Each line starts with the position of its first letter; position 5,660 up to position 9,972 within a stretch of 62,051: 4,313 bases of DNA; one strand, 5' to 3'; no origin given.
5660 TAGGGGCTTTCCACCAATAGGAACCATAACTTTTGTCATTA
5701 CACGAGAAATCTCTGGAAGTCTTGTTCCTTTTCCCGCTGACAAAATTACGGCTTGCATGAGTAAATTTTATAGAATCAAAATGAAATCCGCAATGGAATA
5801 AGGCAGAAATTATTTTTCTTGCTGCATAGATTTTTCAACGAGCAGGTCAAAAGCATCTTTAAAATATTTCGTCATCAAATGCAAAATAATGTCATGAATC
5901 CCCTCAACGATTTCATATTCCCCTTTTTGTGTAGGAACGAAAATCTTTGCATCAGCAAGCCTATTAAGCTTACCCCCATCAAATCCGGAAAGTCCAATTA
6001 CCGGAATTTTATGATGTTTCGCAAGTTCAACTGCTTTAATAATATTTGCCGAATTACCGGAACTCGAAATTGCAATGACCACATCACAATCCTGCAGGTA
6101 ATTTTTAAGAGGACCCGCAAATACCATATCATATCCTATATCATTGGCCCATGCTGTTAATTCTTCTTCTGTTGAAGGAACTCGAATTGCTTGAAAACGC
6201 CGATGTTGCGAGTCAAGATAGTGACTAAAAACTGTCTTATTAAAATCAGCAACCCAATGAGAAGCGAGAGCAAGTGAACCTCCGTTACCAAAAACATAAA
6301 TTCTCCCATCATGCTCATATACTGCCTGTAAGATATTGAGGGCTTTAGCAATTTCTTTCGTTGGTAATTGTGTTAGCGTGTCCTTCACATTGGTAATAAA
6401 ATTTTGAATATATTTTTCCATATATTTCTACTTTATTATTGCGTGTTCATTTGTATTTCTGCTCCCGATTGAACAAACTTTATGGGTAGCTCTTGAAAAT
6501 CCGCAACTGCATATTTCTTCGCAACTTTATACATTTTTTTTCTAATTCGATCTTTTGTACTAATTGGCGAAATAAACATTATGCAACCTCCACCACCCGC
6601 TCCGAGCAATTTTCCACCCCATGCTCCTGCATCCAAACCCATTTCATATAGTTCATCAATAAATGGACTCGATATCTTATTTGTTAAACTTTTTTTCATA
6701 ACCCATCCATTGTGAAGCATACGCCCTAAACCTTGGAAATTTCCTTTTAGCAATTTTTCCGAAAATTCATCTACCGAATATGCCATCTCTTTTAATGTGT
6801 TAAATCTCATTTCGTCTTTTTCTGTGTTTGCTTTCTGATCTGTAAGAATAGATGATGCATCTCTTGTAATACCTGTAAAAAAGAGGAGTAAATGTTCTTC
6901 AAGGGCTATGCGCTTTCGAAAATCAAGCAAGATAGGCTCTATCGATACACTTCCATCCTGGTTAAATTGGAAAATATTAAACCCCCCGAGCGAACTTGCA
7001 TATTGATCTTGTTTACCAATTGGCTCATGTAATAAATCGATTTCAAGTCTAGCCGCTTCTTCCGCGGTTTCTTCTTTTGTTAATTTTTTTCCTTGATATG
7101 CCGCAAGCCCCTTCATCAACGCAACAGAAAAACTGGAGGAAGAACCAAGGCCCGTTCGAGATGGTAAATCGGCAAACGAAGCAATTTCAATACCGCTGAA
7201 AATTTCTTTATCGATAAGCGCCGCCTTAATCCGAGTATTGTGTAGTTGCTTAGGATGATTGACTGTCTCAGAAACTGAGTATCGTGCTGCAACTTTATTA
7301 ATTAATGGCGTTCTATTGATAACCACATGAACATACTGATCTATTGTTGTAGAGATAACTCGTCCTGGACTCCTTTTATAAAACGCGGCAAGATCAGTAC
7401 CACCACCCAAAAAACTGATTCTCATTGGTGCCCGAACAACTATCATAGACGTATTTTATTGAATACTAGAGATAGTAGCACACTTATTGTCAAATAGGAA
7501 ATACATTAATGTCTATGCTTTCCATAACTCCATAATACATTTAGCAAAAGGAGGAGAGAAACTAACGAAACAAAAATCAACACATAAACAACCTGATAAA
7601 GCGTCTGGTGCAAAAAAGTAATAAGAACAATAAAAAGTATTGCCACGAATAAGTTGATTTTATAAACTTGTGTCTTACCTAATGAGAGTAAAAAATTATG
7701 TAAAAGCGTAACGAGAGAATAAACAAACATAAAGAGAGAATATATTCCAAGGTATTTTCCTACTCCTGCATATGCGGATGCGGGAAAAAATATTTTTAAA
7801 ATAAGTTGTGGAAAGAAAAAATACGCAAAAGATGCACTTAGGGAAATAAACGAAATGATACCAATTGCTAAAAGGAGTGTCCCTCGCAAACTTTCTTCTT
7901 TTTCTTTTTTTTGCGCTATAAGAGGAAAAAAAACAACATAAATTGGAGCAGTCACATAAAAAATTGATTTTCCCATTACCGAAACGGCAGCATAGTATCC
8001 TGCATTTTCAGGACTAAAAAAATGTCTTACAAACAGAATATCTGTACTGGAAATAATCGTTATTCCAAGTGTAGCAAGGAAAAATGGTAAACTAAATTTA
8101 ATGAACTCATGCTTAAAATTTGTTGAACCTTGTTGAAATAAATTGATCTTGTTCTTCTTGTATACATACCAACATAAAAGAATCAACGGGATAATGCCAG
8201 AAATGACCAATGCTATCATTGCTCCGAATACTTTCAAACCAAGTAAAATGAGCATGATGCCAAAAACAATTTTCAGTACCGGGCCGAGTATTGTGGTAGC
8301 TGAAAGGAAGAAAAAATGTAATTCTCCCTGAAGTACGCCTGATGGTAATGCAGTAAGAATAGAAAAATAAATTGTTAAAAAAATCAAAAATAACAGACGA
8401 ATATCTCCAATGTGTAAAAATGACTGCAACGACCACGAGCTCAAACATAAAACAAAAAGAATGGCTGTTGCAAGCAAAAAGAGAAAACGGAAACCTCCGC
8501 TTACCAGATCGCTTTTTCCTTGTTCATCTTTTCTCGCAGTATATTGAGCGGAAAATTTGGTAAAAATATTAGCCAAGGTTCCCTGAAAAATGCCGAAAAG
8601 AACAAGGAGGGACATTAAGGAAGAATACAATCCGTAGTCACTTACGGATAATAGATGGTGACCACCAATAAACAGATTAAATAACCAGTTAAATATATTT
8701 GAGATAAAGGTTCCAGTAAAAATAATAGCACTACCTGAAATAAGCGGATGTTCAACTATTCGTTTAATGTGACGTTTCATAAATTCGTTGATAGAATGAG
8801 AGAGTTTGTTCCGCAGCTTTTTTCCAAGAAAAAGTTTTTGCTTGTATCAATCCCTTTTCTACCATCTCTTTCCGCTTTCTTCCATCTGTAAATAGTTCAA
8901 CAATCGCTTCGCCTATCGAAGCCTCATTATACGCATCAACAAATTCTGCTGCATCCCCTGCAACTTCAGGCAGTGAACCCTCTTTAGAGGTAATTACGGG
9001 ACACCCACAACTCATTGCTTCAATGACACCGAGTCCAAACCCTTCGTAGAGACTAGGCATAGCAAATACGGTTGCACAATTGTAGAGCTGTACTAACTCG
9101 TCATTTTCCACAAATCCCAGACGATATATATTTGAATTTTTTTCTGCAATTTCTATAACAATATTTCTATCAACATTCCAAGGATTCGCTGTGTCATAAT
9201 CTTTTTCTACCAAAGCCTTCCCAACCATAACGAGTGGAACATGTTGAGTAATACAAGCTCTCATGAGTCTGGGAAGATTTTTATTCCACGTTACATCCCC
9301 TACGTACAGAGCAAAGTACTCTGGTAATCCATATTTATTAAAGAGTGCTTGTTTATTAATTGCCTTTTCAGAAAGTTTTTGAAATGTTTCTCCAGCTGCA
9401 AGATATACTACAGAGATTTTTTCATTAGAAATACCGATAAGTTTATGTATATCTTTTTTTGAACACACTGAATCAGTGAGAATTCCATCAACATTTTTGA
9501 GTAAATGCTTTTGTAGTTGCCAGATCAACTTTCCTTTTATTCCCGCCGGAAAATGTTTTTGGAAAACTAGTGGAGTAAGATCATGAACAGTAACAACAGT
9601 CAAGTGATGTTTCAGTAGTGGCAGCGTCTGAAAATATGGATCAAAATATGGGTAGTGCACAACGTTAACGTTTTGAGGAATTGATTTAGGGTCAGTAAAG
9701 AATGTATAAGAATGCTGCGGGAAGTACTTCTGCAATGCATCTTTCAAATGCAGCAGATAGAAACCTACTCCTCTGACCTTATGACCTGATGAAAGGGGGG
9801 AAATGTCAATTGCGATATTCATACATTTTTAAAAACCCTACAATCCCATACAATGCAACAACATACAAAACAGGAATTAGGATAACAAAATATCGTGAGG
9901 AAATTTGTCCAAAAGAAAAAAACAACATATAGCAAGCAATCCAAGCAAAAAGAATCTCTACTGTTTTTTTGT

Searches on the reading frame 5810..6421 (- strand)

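Call 35: search_protein_families(library=pfam, proteins=[window:5810-6421:-], max_evalue=0.001)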
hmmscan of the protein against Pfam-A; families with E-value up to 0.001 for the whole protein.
window:5810-6421:- (203 aa): 2 families
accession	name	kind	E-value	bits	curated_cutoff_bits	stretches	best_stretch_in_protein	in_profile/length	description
PF13580.11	SIS_2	-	1.2e-17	64.6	27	1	8-146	2-138/138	SIS domain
PF01380.27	SIS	-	1.1e-09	38.6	25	1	107-168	49-110/131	SIS domain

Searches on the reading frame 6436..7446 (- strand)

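Call 35: search_protein_families(library=pfam, proteins=[window:6436-7446:-], max_evalue=0.001)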
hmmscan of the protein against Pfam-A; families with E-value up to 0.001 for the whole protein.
window:6436-7446:- (336 aa): 2 families
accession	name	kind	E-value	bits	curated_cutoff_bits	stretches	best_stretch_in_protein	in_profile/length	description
PF00288.32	GHMP_kinases_N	-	9.1e-14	51.9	22.3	1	78-155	10-87/87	GHMP kinases N terminal domain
PF08544.19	GHMP_kinases_C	-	2.6e-11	44.2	21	1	230-307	3-81/85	GHMP kinases C terminal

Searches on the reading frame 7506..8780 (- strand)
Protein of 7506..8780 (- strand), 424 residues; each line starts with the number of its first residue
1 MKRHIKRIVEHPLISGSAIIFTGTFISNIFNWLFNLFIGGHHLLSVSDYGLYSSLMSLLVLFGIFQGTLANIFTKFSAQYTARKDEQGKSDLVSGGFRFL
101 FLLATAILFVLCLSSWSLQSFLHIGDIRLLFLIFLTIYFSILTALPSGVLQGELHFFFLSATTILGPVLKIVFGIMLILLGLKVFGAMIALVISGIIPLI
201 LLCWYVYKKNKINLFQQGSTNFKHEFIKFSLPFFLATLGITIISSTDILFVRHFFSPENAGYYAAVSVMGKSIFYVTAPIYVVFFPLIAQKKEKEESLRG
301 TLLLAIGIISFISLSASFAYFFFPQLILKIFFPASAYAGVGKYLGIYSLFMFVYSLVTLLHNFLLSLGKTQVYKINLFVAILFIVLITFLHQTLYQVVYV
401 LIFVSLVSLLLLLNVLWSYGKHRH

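Call 35: search_protein_families(library=pfam, proteins=[window:7506-8780:-], max_evalue=0.001)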
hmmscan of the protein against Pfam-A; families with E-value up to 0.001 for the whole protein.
window:7506-8780:- (424 aa): 2 families
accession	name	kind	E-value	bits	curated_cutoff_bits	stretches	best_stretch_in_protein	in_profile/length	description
PF13440.11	Polysacc_synt_3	-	2e-16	60.6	23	1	43-332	5-284/293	Polysaccharide biosynthesis protein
PF01943.22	Polysacc_synt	-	6.4e-11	42.6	28.2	1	16-290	4-272/274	Polysaccharide biosynthesis protein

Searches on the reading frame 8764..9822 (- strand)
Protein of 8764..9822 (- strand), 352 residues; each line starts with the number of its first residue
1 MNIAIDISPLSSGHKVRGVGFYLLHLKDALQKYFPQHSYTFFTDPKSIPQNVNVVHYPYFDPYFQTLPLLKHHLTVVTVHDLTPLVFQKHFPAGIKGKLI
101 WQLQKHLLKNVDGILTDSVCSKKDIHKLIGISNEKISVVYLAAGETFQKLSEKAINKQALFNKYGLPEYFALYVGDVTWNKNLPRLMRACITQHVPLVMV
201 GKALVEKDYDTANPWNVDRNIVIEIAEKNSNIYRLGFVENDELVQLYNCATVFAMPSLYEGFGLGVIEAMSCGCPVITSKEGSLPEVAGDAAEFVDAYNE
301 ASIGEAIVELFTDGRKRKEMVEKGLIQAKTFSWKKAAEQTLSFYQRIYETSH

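Call 35: search_protein_families(library=pfam, proteins=[window:8764-9822:-], max_evalue=0.001)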
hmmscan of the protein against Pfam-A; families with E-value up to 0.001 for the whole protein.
window:8764-9822:- (352 aa): 5 families
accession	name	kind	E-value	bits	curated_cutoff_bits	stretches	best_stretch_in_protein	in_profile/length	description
PF00534.26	Glycos_transf_1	-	3.8e-25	88.8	26.4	1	161-324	6-169/172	Glycosyl transferases group 1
PF13692.12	Glyco_trans_1_4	-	8.2e-20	71.9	27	1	172-313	5-142/142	Glycosyl transferases group 1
PF20706.3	GT4-conflict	-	2.8e-08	33.6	26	1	239-312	271-336/385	Family 4 Glycosyltransferase in conflict systems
PF13439.12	Glyco_transf_4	-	1.9e-07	31.7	28.5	1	51-140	72-163/170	Glycosyltransferase Family 4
PF13524.12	Glyco_trans_1_2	-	4.9e-06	27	25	1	215-340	24-142/144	Glycosyl transferase-like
